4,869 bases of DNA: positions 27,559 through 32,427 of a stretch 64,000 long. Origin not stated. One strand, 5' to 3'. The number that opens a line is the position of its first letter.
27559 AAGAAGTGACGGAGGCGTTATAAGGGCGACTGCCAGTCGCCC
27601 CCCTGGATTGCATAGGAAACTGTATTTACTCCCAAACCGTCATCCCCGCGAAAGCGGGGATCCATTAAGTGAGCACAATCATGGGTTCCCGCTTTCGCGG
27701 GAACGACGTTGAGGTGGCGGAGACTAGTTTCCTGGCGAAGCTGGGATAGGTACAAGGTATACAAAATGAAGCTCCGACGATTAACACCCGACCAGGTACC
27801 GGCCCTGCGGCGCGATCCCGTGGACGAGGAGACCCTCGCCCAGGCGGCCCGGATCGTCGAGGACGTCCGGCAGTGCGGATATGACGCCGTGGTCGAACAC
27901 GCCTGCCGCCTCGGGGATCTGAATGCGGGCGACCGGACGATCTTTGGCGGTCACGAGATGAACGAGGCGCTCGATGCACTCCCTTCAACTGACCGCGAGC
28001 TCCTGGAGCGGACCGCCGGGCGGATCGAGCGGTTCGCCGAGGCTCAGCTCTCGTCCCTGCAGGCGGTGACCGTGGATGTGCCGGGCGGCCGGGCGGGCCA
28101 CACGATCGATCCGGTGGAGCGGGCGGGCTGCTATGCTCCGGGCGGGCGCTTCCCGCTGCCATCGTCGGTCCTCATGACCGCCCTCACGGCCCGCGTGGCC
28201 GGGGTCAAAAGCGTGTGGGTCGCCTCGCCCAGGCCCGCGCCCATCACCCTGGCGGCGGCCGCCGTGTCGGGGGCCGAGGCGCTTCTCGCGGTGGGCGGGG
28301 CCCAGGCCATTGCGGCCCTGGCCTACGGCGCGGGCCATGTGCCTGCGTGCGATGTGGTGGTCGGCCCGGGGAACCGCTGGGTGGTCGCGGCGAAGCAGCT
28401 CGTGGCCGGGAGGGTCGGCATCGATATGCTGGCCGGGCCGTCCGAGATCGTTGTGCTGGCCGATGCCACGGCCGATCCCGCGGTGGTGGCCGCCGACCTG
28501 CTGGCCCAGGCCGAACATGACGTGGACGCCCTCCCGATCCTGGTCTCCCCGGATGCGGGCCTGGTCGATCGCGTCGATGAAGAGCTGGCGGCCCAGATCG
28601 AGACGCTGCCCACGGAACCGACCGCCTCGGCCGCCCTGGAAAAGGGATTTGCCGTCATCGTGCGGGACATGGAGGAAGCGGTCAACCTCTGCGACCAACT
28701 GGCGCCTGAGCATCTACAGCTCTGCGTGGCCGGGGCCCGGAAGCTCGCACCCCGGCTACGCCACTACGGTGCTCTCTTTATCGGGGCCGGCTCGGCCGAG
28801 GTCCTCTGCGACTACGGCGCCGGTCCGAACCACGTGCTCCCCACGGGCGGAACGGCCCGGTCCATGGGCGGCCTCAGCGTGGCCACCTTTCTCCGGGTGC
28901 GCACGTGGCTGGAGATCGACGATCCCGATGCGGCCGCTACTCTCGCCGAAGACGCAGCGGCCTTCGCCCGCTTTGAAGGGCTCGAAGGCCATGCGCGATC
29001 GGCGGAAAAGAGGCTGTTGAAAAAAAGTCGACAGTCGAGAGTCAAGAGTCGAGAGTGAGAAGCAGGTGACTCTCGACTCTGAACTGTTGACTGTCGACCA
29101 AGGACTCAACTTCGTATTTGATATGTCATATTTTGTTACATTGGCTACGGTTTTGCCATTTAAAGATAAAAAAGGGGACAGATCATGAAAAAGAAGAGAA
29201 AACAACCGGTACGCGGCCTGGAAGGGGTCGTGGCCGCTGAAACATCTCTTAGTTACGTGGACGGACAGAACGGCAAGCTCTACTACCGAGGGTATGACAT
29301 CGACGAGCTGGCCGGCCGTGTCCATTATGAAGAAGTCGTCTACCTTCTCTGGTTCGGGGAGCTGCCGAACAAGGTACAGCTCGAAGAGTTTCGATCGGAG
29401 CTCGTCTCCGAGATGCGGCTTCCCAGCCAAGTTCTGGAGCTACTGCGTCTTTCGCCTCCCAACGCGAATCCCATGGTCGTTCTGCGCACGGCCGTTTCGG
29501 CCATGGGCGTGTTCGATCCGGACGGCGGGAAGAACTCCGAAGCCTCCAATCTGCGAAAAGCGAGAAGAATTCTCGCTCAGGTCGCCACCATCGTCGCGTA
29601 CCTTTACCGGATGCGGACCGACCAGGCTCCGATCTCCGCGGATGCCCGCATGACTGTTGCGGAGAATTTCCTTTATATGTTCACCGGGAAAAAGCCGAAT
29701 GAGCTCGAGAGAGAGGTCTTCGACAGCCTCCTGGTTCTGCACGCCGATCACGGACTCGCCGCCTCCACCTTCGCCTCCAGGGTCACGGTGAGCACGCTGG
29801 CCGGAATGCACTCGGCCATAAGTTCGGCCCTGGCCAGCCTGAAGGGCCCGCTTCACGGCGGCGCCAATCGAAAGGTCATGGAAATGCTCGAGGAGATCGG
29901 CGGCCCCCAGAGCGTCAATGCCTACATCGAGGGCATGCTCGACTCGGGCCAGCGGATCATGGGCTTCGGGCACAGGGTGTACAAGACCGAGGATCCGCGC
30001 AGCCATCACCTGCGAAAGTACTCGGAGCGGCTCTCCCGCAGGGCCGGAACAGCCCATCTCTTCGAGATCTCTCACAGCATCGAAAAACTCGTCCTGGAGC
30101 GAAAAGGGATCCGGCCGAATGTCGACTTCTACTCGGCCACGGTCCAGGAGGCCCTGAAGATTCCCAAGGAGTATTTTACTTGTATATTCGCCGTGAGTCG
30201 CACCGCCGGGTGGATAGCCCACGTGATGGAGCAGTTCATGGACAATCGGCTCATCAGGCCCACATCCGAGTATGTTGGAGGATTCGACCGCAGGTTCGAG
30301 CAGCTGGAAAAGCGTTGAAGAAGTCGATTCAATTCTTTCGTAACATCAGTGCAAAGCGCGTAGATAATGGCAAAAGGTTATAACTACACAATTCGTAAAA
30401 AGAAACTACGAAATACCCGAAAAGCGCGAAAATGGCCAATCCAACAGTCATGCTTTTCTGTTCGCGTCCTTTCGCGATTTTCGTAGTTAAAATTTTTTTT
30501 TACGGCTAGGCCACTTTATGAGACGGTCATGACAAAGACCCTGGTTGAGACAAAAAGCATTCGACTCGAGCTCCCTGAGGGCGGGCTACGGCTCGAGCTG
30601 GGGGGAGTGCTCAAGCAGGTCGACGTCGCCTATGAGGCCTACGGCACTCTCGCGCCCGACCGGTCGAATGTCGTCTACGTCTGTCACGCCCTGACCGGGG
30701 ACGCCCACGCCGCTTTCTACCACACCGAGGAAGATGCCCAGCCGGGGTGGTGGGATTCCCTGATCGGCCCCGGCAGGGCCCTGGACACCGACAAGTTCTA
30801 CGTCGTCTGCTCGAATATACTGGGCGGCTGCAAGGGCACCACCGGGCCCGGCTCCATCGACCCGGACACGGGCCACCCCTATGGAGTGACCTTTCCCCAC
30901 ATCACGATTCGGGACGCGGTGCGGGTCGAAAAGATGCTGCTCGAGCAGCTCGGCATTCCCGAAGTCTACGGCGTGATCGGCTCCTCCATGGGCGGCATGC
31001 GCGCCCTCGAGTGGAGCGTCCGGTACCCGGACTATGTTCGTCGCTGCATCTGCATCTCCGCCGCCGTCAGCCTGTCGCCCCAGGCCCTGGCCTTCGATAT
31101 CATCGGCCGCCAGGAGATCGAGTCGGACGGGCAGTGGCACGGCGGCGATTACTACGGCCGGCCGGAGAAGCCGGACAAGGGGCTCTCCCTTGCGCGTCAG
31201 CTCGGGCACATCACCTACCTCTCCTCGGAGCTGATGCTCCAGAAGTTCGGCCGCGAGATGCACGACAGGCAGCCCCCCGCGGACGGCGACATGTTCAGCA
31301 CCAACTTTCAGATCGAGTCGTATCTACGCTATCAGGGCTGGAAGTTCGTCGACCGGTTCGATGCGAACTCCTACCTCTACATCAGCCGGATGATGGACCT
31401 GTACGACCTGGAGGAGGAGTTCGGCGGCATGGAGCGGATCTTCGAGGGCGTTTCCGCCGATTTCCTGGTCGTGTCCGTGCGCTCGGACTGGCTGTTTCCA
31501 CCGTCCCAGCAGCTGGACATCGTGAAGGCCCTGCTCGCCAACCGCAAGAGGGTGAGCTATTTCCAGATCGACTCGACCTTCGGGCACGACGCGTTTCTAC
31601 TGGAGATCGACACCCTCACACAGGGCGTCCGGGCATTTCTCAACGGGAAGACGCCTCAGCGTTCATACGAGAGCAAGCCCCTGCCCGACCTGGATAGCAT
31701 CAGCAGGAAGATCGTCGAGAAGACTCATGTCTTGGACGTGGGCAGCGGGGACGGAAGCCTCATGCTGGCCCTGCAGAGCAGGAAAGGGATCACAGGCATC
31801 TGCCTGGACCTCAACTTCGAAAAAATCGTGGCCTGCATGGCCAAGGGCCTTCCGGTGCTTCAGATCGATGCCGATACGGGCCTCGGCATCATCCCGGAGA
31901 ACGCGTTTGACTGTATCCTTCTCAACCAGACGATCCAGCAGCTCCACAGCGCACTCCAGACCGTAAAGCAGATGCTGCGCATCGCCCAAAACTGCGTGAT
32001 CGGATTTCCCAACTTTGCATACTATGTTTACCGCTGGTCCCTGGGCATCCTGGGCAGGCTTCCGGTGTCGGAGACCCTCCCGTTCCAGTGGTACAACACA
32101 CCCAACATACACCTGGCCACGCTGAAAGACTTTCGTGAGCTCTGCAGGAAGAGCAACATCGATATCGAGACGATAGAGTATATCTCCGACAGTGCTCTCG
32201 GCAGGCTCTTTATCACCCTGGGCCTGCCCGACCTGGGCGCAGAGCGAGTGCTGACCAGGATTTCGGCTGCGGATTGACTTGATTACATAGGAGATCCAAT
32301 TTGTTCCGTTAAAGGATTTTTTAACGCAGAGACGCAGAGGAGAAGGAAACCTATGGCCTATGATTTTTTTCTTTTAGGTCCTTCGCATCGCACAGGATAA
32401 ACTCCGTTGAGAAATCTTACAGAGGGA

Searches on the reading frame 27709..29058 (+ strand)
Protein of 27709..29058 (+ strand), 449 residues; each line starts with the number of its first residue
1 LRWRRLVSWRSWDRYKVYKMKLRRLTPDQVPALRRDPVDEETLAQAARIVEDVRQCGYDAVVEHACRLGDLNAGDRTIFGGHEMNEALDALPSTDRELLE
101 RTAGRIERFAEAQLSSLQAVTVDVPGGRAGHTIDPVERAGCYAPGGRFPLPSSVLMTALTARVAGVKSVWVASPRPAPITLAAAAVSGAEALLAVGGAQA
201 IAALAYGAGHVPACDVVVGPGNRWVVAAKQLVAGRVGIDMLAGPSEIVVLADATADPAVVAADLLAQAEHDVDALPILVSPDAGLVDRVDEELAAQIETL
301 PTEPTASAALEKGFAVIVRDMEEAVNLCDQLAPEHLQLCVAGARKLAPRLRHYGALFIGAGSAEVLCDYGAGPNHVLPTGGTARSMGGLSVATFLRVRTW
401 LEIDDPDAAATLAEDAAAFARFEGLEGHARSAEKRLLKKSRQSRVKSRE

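Call 54: search_protein_families(library=pfam, proteins=[window:27709-29058:+], max_evalue=0.0001)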
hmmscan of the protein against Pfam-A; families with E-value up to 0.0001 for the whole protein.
window:27709-29058:+ (449 aa): 1 family
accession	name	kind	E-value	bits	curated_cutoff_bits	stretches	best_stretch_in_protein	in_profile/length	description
PF00815.25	Histidinol_dh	-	4.1e-129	431.6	27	1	39-436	8-411/411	Histidinol dehydrogenase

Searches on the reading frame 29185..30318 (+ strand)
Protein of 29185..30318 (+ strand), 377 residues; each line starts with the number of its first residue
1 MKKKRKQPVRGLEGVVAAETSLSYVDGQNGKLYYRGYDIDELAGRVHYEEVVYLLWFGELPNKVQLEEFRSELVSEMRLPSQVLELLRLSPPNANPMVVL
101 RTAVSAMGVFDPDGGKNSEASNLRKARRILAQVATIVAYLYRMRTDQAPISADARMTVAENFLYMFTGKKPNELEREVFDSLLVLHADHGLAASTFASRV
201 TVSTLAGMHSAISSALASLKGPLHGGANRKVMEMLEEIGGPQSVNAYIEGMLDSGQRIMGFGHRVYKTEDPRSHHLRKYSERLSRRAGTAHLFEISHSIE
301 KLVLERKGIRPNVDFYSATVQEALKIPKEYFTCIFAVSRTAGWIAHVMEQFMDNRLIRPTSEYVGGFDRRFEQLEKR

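Call 54: search_protein_families(library=pfam, proteins=[window:29185-30318:+], max_evalue=0.0001)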
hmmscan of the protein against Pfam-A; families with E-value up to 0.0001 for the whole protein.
window:29185-30318:+ (377 aa): 1 family
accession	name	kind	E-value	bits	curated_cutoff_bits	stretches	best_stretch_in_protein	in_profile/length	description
PF00285.26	Citrate_synt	-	4.7e-136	453.9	27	1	11-360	1-357/357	Citrate synthase, C-terminal domain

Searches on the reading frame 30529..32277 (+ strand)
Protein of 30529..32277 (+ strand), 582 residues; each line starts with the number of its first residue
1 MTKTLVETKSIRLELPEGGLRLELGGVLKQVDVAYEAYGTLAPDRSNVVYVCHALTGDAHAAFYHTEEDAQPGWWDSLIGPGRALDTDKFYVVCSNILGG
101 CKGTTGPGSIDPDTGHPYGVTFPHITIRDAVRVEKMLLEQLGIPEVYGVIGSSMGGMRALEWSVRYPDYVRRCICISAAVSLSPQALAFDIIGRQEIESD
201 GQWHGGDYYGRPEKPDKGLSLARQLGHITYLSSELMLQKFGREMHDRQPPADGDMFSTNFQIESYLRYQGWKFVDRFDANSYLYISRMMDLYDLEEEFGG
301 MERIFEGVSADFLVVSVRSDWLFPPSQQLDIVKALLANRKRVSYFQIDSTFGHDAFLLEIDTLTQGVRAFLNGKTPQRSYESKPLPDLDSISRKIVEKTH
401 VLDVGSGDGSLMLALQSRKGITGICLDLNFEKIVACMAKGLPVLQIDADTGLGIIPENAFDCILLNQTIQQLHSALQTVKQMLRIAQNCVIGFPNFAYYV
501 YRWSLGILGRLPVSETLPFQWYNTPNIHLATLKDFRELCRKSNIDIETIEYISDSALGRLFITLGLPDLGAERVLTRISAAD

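Call 54: search_protein_families(library=pfam, proteins=[window:30529-32277:+], max_evalue=0.0001)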
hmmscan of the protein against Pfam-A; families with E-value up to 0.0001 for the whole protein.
window:30529-32277:+ (582 aa): 3 families
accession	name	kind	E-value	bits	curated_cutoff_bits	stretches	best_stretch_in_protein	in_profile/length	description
PF07021.18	MetW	-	2.3e-52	177.9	21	1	386-554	2-170/193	Methionine biosynthesis protein MetW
PF00561.26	Abhydrolase_1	-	1.3e-20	74.5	25.8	1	48-358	2-243/245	alpha/beta hydrolase fold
PF08241.18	Methyltransf_11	-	1.6e-05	25.9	21.2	1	402-486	1-87/95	Methyltransferase domain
